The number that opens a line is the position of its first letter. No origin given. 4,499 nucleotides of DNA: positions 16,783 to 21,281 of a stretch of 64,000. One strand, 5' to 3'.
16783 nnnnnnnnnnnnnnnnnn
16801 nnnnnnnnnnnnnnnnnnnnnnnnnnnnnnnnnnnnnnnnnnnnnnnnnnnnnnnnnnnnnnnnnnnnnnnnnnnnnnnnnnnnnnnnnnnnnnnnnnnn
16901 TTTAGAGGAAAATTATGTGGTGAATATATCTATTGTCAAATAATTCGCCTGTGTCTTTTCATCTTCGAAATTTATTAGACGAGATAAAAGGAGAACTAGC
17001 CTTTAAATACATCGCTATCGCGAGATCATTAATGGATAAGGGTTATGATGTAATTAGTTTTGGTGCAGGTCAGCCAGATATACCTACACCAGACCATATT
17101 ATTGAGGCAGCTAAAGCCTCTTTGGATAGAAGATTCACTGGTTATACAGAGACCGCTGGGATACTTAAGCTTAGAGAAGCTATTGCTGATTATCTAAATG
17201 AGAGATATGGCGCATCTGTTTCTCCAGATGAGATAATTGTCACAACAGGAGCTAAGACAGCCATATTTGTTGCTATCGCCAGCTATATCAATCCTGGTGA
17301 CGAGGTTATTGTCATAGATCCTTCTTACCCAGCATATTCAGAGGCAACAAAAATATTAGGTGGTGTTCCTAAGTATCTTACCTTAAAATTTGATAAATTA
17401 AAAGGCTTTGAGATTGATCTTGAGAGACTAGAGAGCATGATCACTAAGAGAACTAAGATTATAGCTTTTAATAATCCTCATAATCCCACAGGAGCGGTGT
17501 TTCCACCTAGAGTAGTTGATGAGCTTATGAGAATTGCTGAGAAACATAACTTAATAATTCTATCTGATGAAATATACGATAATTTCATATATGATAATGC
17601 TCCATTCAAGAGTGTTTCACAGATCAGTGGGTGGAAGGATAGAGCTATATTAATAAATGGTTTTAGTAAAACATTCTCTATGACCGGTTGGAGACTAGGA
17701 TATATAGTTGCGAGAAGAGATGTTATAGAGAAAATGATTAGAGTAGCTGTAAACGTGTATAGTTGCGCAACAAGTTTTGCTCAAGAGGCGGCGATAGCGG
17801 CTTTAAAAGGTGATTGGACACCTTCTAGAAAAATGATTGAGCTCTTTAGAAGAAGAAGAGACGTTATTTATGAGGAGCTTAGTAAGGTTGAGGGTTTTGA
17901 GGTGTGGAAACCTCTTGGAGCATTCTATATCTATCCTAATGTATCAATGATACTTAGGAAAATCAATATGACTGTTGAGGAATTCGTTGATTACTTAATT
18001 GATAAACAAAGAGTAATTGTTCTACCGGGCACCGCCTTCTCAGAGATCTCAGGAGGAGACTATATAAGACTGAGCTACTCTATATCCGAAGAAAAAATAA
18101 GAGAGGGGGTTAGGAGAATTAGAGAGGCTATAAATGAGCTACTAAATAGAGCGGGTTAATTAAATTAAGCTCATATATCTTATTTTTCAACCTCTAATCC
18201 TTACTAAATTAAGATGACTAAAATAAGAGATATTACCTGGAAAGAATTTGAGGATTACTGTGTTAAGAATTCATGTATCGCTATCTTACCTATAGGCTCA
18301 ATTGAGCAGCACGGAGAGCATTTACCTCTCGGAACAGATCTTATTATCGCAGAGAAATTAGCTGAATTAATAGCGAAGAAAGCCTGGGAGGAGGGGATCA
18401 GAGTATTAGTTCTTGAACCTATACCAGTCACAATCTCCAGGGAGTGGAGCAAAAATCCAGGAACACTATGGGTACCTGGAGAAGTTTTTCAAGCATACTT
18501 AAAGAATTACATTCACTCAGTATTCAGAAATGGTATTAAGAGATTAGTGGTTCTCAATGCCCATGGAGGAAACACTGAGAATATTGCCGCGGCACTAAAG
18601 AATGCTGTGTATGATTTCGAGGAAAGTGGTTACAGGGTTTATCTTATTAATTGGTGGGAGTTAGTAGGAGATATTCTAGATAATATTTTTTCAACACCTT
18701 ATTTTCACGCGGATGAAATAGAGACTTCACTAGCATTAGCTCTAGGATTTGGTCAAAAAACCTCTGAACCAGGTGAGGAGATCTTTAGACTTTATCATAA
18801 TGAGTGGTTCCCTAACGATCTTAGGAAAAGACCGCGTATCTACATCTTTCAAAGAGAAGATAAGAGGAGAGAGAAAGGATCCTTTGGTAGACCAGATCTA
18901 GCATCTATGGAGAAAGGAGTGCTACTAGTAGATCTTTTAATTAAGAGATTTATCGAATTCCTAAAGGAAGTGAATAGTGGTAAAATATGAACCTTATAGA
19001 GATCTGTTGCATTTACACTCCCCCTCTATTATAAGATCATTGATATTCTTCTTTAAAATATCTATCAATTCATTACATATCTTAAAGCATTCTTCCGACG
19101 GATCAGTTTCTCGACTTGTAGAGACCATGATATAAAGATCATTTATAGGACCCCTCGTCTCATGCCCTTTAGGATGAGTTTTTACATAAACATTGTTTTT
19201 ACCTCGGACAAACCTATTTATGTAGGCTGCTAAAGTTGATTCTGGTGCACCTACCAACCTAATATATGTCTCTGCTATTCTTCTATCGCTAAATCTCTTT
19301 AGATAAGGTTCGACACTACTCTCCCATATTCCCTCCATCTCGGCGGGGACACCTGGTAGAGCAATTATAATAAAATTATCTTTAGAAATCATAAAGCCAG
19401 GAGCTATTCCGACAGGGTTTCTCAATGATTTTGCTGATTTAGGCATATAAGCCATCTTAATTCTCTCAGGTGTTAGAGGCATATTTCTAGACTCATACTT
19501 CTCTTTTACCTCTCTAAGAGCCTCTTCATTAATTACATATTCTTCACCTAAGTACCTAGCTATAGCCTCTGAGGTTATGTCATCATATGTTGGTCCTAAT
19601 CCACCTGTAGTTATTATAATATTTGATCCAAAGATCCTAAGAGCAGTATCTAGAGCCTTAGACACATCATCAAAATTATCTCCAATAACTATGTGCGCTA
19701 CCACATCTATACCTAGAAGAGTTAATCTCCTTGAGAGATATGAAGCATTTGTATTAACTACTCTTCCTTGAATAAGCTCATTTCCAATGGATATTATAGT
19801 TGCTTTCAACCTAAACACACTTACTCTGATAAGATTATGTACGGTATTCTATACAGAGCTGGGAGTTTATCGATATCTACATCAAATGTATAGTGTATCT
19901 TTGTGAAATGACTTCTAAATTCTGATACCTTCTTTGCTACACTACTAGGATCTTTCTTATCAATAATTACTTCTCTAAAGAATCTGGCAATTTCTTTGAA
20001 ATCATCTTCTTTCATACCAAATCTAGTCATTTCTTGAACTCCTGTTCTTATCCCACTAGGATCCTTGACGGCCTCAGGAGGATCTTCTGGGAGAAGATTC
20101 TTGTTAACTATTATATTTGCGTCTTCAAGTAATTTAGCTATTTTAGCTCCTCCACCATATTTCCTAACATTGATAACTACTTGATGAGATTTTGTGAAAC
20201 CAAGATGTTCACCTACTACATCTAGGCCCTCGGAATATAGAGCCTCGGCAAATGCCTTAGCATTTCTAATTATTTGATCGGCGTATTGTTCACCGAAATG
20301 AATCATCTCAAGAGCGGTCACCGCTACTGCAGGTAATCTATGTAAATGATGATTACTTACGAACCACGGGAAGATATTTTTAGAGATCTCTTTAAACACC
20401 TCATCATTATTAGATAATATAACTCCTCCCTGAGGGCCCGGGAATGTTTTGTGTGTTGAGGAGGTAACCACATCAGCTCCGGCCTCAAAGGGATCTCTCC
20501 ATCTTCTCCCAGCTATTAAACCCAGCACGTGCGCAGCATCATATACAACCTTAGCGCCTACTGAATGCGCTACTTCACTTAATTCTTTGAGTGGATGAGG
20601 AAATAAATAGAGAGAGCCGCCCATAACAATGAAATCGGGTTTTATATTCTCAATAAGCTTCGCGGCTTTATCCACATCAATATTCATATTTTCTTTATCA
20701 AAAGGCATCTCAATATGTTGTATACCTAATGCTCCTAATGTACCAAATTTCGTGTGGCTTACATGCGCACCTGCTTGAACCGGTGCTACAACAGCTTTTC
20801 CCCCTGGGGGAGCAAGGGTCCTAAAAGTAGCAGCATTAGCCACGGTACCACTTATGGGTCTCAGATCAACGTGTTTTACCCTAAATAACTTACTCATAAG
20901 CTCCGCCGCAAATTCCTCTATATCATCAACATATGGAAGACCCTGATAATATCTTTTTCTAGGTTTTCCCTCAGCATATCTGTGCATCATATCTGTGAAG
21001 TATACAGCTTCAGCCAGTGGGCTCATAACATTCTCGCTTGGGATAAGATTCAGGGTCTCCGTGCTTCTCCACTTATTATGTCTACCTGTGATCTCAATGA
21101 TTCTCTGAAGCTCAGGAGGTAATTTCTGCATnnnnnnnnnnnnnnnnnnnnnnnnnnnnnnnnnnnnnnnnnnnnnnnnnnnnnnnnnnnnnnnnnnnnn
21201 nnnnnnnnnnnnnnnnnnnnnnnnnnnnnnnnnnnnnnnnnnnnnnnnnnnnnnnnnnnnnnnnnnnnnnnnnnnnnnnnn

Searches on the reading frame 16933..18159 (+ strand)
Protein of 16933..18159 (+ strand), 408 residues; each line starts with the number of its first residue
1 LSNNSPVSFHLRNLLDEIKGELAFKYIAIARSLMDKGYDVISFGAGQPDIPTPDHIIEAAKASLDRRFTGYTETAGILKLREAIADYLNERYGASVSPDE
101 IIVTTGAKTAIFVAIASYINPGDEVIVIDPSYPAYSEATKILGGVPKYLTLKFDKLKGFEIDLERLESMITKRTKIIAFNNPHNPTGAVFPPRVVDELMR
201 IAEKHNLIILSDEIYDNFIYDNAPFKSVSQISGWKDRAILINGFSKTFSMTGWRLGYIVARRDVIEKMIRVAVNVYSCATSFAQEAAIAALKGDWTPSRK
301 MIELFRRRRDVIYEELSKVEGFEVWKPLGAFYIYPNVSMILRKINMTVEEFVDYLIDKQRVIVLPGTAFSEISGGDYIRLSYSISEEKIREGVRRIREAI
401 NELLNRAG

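Call 14: search_protein_families(library=ncbifam, proteins=[window:16933-18159:+], max_evalue=0.00001)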
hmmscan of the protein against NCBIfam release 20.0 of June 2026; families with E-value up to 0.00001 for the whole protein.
window:16933-18159:+ (408 aa): 76 families (the best 25 are shown)
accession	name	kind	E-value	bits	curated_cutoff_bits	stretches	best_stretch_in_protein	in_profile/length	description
NF041091.1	asp_aminotase_Arch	equivalog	4.6e-104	348.2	550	1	16-400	5-375/376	aspartate aminotransferase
NF041364.1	GntC_guanitoxin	equivalog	1.5e-100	336.6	415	1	42-398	2-355/356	guanitoxin biosynthesis PLP-dependent (S)-gamma-hydroxy-L-arginine cyclodehydratase GntC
NF006229.0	PRK08361.1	equivalog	5e-95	318.8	624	1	36-403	31-391/391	aspartate aminotransferase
NF005816.0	PRK07682.1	equivalog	7.3e-94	314.6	620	1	38-402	29-385/390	aminotransferase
NF005817.0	PRK07683.1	equivalog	1.1e-93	314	575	1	32-402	22-383/387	aminotransferase A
NF004770.0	PRK06108.1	subfamily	1.8e-87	293.8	422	1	38-401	36-393/396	pyridoxal phosphate-dependent aminotransferase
NF006756.0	PRK09276.1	subfamily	1.5e-85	287.5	507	1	31-398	24-384/387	LL-diaminopimelate aminotransferase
NF004975.0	PRK06348.1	equivalog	2.8e-85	286.6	549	1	30-397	21-380/384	pyridoxal phosphate-dependent aminotransferase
NF004769.0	PRK06107.1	equivalog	1.7e-84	283.9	617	1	29-403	24-401/402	aspartate transaminase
TIGR03540.1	DapC_direct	equivalog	2.2e-84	283.6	593.25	1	31-398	22-382/383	LL-diaminopimelate aminotransferase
NF005601.0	PRK07337.1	equivalog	2.7e-77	260.5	496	1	16-399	13-391/394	pyridoxal phosphate-dependent aminotransferase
NF005588.0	PRK07309.1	equivalog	9.5e-77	258.5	576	1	39-402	31-388/391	pyridoxal phosphate-dependent aminotransferase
NF005744.0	PRK07568.1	subfamily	2.5e-76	257.1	389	1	25-404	17-394/398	pyridoxal phosphate-dependent aminotransferase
NF006514.0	PRK08960.1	equivalog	3.8e-76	256.4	554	1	24-401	18-386/388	pyridoxal phosphate-dependent aminotransferase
NF006230.0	PRK08363.1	equivalog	2.2e-73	247.3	534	1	25-402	17-394/398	alanine aminotransferase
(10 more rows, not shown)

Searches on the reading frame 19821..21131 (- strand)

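Call 14: search_protein_families(library=ncbifam, proteins=[window:19821-21131:-], max_evalue=0.00001)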
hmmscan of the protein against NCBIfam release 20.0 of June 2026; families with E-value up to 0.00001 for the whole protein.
window:19821-21131:- (436 aa): 9 families
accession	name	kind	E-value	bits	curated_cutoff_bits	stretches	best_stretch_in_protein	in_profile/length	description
NF000586.1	PRK00011.1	subfamily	1.1e-141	472.2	335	1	16-411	8-403/404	serine hydroxymethyltransferase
TIGR04506.1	F_threo_transal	equivalog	5.9e-70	236.7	650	1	10-418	5-410/609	fluorothreonine transaldolase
NF010094.0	PRK13580.1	equivalog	3.8e-54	184.1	735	2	118-398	176-454/496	glycine hydroxymethyltransferase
NF005394.0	PRK06939.1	equivalog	4.6e-08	32.2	460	1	180-310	192-325/397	glycine C-acetyltransferase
TIGR01822.1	2am3keto_CoA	equivalog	1.3e-07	30.9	493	1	180-308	188-319/393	glycine C-acetyltransferase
NF047599.1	SerpalmtaseBetaP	equivalog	5.7e-07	28.5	500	1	161-351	171-360/394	serine palmitoyltransferase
NF003346.0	PRK04366.1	equivalog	6.6e-07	28.4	441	1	134-236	185-284/487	aminomethyl-transferring glycine dehydrogenase subunit GcvPB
NF047600.1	SerpalmtaseCFB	equivalog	1e-06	27.7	640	1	180-353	191-361/395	serine palmitoyltransferase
TIGR04427.1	PLP_DesI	equivalog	2.6e-06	26.8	650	1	135-247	110-219/390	dTDP-4-dehydro-6-deoxyglucose aminotransferase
